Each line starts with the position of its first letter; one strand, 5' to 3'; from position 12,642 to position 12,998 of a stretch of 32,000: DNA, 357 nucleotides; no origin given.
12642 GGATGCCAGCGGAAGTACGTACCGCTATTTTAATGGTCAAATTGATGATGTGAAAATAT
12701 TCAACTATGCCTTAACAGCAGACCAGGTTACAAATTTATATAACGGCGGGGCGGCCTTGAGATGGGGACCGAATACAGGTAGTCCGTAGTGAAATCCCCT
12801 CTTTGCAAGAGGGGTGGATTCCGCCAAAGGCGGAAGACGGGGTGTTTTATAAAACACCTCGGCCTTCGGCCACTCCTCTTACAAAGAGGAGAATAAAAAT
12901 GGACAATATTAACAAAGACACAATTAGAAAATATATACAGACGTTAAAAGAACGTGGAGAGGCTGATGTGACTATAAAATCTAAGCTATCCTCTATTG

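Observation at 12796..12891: Recurrent modular hairpin array with conserved flanks and stems that differ in sequence but keep pairing: candidate structured RNA leader or mosaic palindromic element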

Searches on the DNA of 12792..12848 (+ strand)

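Call 23: search_rna_families(sources=[L007, L017, L021, L026, L022, L016, L091, L035, L095, L110, L024, L040], threshold=gathering)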
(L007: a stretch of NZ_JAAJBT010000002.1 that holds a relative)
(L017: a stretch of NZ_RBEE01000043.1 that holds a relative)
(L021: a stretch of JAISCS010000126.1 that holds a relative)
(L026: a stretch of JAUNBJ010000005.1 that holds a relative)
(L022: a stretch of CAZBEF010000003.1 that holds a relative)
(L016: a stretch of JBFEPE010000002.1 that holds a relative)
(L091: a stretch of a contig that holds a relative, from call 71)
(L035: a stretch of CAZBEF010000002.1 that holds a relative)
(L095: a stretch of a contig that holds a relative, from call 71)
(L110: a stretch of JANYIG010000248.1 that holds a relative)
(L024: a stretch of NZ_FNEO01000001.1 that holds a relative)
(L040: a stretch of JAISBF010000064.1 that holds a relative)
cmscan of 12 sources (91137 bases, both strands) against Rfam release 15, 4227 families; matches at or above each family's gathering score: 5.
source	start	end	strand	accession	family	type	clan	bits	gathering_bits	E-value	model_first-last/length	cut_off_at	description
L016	2843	2914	-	RF00005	tRNA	Gene; tRNA;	CL00001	73.5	29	4.9e-14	1-71/71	no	tRNA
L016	2966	3039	-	RF00005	tRNA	Gene; tRNA;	CL00001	71.9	29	1.3e-13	1-71/71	no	tRNA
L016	7330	7402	-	RF00005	tRNA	Gene; tRNA;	CL00001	69.6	29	5.9e-13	1-71/71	no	tRNA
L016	3095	3178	-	RF00005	tRNA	Gene; tRNA;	CL00001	56.5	29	2.3e-09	1-71/71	no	tRNA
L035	1212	1409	-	RF00234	glmS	Cis-reg; riboswitch;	-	55.6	37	5.6e-10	1-167/167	no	glmS glucosamine-6-phosphate activated ribozyme aptamer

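Call 69: build_rna_model(alignment_id=A2, structure=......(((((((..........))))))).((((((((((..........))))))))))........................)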
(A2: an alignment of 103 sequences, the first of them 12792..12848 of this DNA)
Model R1 built from alignment A2 (103 sequences, 85 columns); structure: as given.
model positions 48; base pairs 14; branch points 1; effective number of sequences 13.21; information 1.15 bits per position. Calibrated on 0.2 Mb of random sequence (short: E-values are rough).
structure used (alignment columns):
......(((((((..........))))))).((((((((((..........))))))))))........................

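Call 70: search_with_rna_model(model_id=R1, sources=[window, L156, L157, L158], filters=off, max_evalue=10, show_alignments=6)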
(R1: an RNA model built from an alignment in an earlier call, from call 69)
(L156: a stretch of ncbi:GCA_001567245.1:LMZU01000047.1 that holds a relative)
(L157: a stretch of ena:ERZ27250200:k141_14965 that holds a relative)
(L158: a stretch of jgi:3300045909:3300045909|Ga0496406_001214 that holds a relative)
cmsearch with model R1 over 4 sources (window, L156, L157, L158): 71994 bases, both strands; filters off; matches with E-value up to 10: 11.
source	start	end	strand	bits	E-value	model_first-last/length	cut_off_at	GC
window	12792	12848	+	51.2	2.1e-13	1-48/48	no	0.54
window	7165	7223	+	51.1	2.2e-13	1-48/48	no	0.54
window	6122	6169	+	50.3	4.1e-13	1-48/48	no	0.58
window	12851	12895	-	43.2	6.6e-11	1-48/48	no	0.49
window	7232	7282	-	39.9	7.4e-10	1-48/48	no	0.53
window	6126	6143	-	13.8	0.098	5-21/48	no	0.61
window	12796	12814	-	12.7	0.23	5-21/48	no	0.63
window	7169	7187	-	12.5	0.25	5-21/48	no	0.58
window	24551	24563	+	12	0.37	1-48/48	no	0.38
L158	8231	8243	-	8.4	4.8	1-48/48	no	0.15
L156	8332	8359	-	7.8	7.7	1-48/48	no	0.39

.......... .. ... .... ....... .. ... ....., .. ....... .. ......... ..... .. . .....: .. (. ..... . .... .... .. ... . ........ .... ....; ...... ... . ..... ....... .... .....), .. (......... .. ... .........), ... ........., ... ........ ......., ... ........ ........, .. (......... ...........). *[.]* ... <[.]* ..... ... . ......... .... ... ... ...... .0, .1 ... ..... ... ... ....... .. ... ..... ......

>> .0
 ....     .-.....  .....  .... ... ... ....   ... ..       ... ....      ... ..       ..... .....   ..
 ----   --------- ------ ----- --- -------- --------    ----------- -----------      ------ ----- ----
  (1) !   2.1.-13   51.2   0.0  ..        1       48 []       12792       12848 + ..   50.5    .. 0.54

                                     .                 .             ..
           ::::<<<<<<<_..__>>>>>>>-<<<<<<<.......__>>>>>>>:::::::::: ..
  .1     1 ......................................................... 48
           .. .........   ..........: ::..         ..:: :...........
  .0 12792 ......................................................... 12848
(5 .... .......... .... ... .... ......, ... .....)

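Call 71: search_with_rna_model(model_id=R1, sources=[L007, L008, L009, L010, L011, L012, L013, L014, L015, L016, L017, L018, L019, L020, L021, L022, L023, L024, L025, L026, L027, L028, L029, L030, L031, L032, L033, L034, L035, L036, L037, L038, L039, L040, L041, L042, L043, L044, L045, L046, L047, L048, L049, L050, L051, L052, L053, L054, L055, L056, L057, L058, L059, L060, L061, L062, L063, L064, L065, L066, L067, L068, L069, L070, L071, L072, L073, L074, L075, L076, L077, L078, L079, L080, L081, L082, L083, L084, L085, L086, L087, L088, L089, L090, L091, L092, L093, L094, L095, L096, L097, L098, L099, L100, L101, L102, L103, L104, L105, L106], max_evalue=0.001)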
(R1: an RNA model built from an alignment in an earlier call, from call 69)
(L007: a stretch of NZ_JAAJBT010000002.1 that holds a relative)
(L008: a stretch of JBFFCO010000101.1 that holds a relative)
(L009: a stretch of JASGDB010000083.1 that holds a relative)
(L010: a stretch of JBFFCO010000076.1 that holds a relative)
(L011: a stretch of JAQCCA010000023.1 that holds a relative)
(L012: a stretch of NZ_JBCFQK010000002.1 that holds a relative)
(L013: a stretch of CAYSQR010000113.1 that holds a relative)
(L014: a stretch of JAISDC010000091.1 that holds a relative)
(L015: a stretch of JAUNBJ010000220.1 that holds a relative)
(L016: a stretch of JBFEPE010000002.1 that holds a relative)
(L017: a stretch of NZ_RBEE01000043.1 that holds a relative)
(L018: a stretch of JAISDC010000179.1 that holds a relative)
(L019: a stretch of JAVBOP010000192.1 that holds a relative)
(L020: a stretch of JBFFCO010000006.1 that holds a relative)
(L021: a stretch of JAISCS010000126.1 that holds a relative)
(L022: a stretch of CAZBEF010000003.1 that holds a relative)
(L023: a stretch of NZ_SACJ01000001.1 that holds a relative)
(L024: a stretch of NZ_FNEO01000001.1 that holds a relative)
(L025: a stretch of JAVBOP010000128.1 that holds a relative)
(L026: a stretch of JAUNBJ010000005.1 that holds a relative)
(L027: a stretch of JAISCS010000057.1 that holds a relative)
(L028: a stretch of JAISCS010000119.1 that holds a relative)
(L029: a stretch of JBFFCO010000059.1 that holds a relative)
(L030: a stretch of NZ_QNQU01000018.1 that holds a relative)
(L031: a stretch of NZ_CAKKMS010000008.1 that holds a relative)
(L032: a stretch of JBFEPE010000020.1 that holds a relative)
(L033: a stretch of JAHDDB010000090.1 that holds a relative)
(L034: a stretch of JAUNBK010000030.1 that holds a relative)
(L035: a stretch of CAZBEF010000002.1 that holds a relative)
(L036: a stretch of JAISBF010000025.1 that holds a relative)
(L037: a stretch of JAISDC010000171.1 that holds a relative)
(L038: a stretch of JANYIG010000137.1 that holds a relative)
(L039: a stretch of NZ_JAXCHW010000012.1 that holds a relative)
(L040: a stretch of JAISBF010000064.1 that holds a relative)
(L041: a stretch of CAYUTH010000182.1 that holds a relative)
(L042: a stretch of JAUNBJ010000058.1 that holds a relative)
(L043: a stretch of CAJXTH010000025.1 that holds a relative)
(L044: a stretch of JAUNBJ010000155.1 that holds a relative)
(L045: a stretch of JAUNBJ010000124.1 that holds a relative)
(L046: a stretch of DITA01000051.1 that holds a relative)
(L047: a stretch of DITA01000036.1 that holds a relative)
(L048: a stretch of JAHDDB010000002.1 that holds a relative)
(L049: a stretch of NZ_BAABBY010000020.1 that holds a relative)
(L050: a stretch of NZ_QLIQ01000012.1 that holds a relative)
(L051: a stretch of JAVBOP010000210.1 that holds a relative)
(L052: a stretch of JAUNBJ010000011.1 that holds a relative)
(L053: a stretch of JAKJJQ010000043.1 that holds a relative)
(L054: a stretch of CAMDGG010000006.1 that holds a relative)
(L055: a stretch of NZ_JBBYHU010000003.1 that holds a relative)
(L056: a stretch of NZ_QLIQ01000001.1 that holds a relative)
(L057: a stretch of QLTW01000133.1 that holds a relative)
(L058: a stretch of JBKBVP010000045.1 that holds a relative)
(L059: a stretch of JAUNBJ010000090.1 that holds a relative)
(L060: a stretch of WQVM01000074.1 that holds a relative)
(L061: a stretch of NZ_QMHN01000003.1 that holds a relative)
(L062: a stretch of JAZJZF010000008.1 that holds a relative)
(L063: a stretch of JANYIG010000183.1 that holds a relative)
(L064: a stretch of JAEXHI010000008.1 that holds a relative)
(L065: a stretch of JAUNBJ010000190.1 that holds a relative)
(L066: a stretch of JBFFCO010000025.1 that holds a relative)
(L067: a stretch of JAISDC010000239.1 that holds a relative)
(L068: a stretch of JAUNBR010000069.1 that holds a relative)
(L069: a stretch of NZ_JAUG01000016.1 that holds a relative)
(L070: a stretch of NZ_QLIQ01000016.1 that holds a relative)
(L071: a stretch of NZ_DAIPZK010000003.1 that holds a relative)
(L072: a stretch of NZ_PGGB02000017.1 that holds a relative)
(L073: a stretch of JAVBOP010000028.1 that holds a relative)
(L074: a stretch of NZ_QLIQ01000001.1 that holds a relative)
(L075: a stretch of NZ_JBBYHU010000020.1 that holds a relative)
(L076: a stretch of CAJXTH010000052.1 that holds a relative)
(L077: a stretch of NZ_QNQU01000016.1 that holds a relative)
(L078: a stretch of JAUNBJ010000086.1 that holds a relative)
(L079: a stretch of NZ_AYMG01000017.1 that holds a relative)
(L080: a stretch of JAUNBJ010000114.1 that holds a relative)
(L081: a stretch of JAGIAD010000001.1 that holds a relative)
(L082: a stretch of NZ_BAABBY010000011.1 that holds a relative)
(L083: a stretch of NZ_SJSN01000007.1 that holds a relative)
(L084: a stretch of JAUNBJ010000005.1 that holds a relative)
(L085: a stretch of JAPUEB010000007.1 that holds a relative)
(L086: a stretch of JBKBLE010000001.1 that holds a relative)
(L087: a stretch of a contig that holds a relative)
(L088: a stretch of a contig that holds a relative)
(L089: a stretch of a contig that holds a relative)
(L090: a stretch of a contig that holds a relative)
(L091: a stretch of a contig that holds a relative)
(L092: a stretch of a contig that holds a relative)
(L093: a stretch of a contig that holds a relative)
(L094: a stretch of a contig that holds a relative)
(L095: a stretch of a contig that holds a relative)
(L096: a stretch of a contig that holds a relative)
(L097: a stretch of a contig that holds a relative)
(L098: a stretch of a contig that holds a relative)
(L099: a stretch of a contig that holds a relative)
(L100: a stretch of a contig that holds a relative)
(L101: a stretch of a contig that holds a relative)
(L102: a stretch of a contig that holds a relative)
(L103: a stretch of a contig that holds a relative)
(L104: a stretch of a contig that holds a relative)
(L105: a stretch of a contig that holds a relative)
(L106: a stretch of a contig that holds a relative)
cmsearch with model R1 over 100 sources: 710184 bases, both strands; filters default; matches with E-value up to 0.001: 173.
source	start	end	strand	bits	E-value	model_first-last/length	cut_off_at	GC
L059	3799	3847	+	70.1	2.6e-18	1-48/48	no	0.55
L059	3940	3988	+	70.1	2.6e-18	1-48/48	no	0.55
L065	108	156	+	70.1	2.6e-18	1-48/48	no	0.55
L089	3449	3497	-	69.1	5.6e-18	1-48/48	no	0.57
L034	4035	4084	-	67.8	1.4e-17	1-48/48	no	0.58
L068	3225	3273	-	67.8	1.4e-17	1-48/48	no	0.59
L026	7919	7967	-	67.3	2e-17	1-48/48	no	0.59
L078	1705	1754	+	66.1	4.8e-17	1-48/48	no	0.54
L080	100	149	-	66.1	4.8e-17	1-48/48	no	0.54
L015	2616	2665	+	65.9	5.6e-17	1-48/48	no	0.56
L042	5162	5211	+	65.5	7.1e-17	1-48/48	no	0.56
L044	521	570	-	65.5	7.1e-17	1-48/48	no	0.56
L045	3962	4011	-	65.5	7.1e-17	1-48/48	no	0.56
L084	6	55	-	65.5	7.1e-17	1-48/48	no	0.56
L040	1301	1348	-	65.4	8.1e-17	1-48/48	no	0.6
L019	7624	7674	-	65.3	8.7e-17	1-48/48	no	0.53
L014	370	417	+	65.2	8.9e-17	1-48/48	no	0.58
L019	7813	7863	-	64.3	1.7e-16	1-48/48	no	0.55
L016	5829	5879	-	64.3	1.7e-16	1-48/48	no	0.55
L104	7354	7404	-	64.2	1.8e-16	1-48/48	no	0.55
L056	5686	5736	-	63.9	2.3e-16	1-48/48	no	0.57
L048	990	1040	+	63.7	2.7e-16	1-48/48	no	0.57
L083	1959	2001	-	63.6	2.9e-16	1-48/48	no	0.51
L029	130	181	-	63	4.4e-16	1-48/48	no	0.58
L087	921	963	-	62.9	4.6e-16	1-48/48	no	0.53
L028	6653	6700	+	62.8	5e-16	1-48/48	no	0.56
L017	5103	5145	+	62.7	5.6e-16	1-48/48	no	0.58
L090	4856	4898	-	62.7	5.6e-16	1-48/48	no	0.58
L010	1971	2021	-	62.5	6.5e-16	1-48/48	no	0.61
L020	1030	1081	-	62.4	6.9e-16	1-48/48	no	0.6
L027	573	619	-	62.3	7.3e-16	1-48/48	no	0.64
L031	1269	1311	-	62.2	7.7e-16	1-48/48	no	0.53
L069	7152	7194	-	62.2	7.7e-16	1-48/48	no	0.53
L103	276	318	-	62.2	8.1e-16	1-48/48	no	0.56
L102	5376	5422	+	61.9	9.6e-16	1-48/48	no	0.6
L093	4391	4433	-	61.6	1.2e-15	1-48/48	no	0.56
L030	2925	2967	+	61.6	1.2e-15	1-48/48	no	0.56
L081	6077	6119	-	61.6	1.2e-15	1-48/48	no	0.56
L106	4682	4724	-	61.6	1.2e-15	1-48/48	no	0.56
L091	7355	7406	+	61.5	1.3e-15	1-48/48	no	0.65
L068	1228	1277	-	61.5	1.3e-15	1-48/48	no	0.58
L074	3054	3104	+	61.4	1.4e-15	1-48/48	no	0.55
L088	3181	3227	+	61.4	1.4e-15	1-48/48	no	0.53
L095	3402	3444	-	61.2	1.6e-15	1-48/48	no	0.53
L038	3555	3606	+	61.1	1.7e-15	1-48/48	no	0.56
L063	76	127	+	61.1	1.7e-15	1-48/48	no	0.56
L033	2663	2713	+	60.9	2e-15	1-48/48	no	0.51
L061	1722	1764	+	60.8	2.2e-15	1-48/48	no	0.53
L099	3012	3057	-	60.7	2.3e-15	1-48/48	no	0.54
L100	129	174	-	60.7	2.3e-15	1-48/48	no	0.54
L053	5987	6033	-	60.6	2.5e-15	1-48/48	no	0.53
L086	7272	7326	+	60.5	2.7e-15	1-48/48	no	0.45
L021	3730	3777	+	60.5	2.7e-15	1-48/48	no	0.58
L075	4516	4558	+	60.4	2.8e-15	1-48/48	no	0.51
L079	4479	4521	+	60.4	3e-15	1-48/48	no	0.58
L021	3808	3854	-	60.1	3.6e-15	1-48/48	no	0.66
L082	3663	3705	+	60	3.7e-15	1-48/48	no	0.58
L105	7896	7940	+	59.9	4e-15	1-48/48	no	0.58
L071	2120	2162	-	59.7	4.6e-15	1-48/48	no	0.53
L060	5791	5839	+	59.7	4.6e-15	1-48/48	no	0.57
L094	3037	3079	-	59.5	5.4e-15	1-48/48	no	0.58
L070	3215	3265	+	59.5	5.5e-15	1-48/48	no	0.55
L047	5455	5509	-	59.4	5.8e-15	1-48/48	no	0.55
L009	5731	5791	-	59.4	5.9e-15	1-48/48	no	0.38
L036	278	322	+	59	7.6e-15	1-48/48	no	0.6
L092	2076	2118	+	58.9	8.2e-15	1-48/48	no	0.53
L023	5921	5963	-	58.9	8.5e-15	1-48/48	no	0.53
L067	4307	4355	-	58.8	9.2e-15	1-48/48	no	0.61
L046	7204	7255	+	58.5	1.2e-14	1-48/48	no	0.44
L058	114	165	-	58.5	1.2e-14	1-48/48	no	0.44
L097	307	349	+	58.4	1.2e-14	1-48/48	no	0.53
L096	771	813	+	58.3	1.3e-14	1-48/48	no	0.56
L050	3727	3777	+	57.9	1.7e-14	1-48/48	no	0.51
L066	974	1034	-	57.9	1.8e-14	1-48/48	no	0.59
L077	6443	6485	-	57.9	1.8e-14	1-48/48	no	0.6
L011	3288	3338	-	57.8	1.9e-14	1-48/48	no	0.55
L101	1042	1094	-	57.5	2.3e-14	1-48/48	no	0.43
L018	2336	2380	+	57.5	2.3e-14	1-48/48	no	0.64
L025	3958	4002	-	57.4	2.4e-14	1-48/48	no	0.58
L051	808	852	+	57.4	2.4e-14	1-48/48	no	0.58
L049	1086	1128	+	57.4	2.6e-14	1-48/48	no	0.63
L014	5189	5236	+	57.1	3e-14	1-48/48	no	0.6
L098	614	659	+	57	3.3e-14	1-48/48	no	0.54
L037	4401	4445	+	57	3.3e-14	1-48/48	no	0.62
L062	4007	4052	+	56.8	3.7e-14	1-48/48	no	0.63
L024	6851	6895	+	56.6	4.4e-14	1-48/48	no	0.49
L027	666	713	+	56.4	5e-14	1-48/48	no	0.65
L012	1717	1759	-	56.2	5.8e-14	1-48/48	no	0.56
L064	7291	7333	-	56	6.9e-14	1-48/48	no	0.56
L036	353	399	-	55.9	7.2e-14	1-48/48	no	0.66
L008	161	222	+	55.7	8.3e-14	1-48/48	no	0.61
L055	3326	3370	-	55.6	8.8e-14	1-48/48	no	0.51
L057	20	66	+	55.5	9.8e-14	1-48/48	no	0.53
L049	811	853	+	55.5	9.9e-14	1-48/48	no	0.53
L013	4071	4127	-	55.4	1e-13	1-48/48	no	0.4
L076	3431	3477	-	55.2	1.2e-13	1-48/48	no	0.49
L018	2411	2457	-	55.1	1.3e-13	1-48/48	no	0.68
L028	6729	6776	-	54.9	1.5e-13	1-48/48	no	0.69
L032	3015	3075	-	54.7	1.7e-13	1-48/48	no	0.54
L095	3336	3386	+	54.1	2.6e-13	1-48/48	no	0.55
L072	1920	1965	-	54.1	2.7e-13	1-48/48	no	0.52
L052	1417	1465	+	53.6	3.7e-13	1-48/48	no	0.61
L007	6281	6323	-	53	5.7e-13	1-48/48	no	0.53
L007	7012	7054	-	53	5.7e-13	1-48/48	no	0.53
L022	5658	5708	+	53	6e-13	1-48/48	no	0.53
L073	1840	1884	-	52.5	8.5e-13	1-48/48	no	0.56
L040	1226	1270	+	52.3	9.8e-13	1-48/48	no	0.64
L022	6067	6124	-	52.3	9.9e-13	1-48/48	no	0.57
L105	7832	7882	-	52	1.2e-12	1-48/48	no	0.57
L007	6429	6471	-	51.3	1.9e-12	1-48/48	no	0.49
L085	3972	4036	+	51.3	2e-12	1-48/48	no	0.35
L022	7051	7101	-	51.2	2.1e-12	1-48/48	no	0.55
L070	7556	7604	-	50.8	2.8e-12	1-48/48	no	0.59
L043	6724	6770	+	50.3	4e-12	1-48/48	no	0.55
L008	2257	2307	+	50.2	4.4e-12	1-48/48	no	0.59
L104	7422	7471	+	49.6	6.8e-12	1-48/48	no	0.54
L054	4720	4765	-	49.3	8e-12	1-48/48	no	0.54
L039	1908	1956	-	49.2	9.2e-12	1-48/48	no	0.51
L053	5787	5830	+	49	1e-11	1-48/48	no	0.61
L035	5483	5534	+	47.6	2.9e-11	1-48/48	no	0.56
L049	1361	1401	+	47.3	3.5e-11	1-48/48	no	0.61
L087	1025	1069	+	46.6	5.6e-11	1-48/48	no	0.56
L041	358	404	-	46.4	6.9e-11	1-48/48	no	0.55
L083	2042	2086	+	46.3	7e-11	1-48/48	no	0.62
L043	6291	6335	-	45.4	1.4e-10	1-48/48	no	0.58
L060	5255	5303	-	44.5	2.6e-10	1-48/48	no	0.65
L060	5326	5374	+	44.5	2.6e-10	1-48/48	no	0.65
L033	86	133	+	43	7.6e-10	1-48/48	no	0.58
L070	7795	7842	+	42.8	9e-10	1-48/48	no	0.6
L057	1145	1189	-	42.5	1.1e-09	1-48/48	no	0.64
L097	6476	6518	+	42.5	1.1e-09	1-48/48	no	0.56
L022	7644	7693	+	42.4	1.2e-09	1-48/48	no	0.54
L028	7434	7478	-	42.2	1.3e-09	1-48/48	no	0.69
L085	4469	4512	-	42.1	1.5e-09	1-48/48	no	0.52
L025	2458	2504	-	39.4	1e-08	1-48/48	no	0.53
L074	2990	3037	-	39.2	1.2e-08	1-48/48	no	0.56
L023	5972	6014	+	39.1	1.3e-08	1-48/48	no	0.63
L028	6778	6824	+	38.9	1.5e-08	1-48/48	no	0.64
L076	3484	3528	+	38.6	1.9e-08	1-48/48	no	0.49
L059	3755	3798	+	38.3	2.3e-08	1-48/48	no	0.61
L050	3660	3705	-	38.3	2.3e-08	1-48/48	no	0.63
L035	5545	5594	-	38.2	2.4e-08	1-48/48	no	0.52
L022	7706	7755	-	37.9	2.9e-08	1-48/48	no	0.56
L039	1305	1367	+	37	5.6e-08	1-48/48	no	0.3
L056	5754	5802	+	36.9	6.3e-08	1-48/48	no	0.53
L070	3146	3194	-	35.7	1.4e-07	1-48/48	no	0.53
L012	1895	1937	+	35.4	1.8e-07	1-48/48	no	0.63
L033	2598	2646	-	34.9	2.6e-07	1-48/48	no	0.55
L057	418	461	-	34.5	3.6e-07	1-48/48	no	0.59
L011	3356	3403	+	34.3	3.9e-07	1-48/48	no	0.58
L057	1098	1142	-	33.8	5.8e-07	1-48/48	no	0.49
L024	6912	6950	-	33.2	8.8e-07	1-48/48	no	0.67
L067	4232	4277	+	31.9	2.2e-06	1-48/48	no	0.72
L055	3283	3321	+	31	4.3e-06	1-48/48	no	0.64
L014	447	494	-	30.5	6e-06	1-48/48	no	0.62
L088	3123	3162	-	30.4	6.4e-06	1-48/48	no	0.57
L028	7549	7595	+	30.1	8.1e-06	1-48/48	no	0.64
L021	6145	6191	+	29.7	1.1e-05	1-48/48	no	0.66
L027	90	136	-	29.7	1.1e-05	1-48/48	no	0.66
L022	6999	7044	+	29.2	1.5e-05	1-48/48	no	0.5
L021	367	414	-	28.8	2.1e-05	1-48/48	no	0.67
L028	5908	5955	-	28.8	2.1e-05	1-48/48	no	0.67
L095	3318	3360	-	28.6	2.4e-05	1-48/48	no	0.56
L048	923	972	-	27.1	7.1e-05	1-48/48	no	0.58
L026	7845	7893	+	26.3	0.00013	1-48/48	no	0.59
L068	3032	3079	+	25.6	0.00021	1-48/48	no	0.6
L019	7875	7921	+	25.5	0.00022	1-48/48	no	0.57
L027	15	59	+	25.5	0.00022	1-48/48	no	0.67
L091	7805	7838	-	24.1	0.00059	1-48/48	no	0.56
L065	1202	1255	+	24.1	0.0006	1-48/48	no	0.61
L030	2848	2887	-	24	0.00066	1-48/48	no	0.52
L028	165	212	+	23.7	0.00079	1-48/48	no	0.67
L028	5223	5269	+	23.5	0.00094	1-48/48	no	0.64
